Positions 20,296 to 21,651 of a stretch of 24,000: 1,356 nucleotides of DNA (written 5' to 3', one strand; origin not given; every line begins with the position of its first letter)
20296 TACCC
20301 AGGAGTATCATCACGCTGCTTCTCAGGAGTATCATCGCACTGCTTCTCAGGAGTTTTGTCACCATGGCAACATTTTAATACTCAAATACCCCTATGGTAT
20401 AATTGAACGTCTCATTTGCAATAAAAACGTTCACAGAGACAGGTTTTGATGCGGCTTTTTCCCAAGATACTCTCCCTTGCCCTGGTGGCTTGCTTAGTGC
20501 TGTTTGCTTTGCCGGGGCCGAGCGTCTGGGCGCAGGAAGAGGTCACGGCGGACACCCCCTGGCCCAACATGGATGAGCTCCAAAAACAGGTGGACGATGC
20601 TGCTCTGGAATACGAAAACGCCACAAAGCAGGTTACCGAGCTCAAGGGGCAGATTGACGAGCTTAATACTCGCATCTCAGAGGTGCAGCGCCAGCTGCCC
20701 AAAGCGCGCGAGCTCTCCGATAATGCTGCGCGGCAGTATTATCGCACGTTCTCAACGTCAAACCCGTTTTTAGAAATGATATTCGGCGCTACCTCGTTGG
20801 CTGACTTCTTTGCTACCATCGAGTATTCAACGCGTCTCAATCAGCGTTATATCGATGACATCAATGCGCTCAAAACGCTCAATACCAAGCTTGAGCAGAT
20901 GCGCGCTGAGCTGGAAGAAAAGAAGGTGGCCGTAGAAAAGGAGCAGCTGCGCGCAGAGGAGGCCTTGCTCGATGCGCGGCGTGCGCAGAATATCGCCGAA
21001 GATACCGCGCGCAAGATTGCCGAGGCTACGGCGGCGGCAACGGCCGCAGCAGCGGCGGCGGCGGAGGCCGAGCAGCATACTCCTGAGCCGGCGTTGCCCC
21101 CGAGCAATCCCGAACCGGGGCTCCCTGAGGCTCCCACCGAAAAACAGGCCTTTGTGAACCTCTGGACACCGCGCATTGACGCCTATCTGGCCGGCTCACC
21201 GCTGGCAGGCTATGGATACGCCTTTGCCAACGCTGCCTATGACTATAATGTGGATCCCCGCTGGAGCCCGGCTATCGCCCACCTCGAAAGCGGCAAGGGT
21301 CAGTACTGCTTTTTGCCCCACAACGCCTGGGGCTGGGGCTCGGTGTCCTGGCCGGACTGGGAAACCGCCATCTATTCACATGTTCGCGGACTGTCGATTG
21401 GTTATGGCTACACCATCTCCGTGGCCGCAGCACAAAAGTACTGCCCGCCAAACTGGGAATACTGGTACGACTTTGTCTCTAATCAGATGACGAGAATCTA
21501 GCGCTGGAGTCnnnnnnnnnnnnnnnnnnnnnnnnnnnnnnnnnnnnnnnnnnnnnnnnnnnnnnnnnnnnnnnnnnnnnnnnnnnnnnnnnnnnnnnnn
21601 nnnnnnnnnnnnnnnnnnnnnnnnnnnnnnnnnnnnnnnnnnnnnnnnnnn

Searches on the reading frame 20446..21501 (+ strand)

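Call 4: search_protein_families(library=pfam, proteins=[window:20446-21501:+], max_evalue=0.01)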
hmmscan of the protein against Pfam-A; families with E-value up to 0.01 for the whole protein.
window:20446-21501:+ (351 aa): 4 families
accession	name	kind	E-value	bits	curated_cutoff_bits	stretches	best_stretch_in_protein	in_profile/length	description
PF07160.18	SKA1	-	0.00088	19.6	29.6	0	140-224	40-117/243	Spindle and kinetochore-associated protein 1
PF04012.17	PspA_IM30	-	0.0057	16.7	33.9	1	42-97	93-150/220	PspA/IM30 family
PF15960.10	DUF4763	-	0.0071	16.1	30.1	1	44-96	103-155/236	Domain of unknown function (DUF4763)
PF25526.1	LIP-1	-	0.0094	15.8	34.1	1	42-98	5-61/250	Liprin-alpha-like coiled coil domain 2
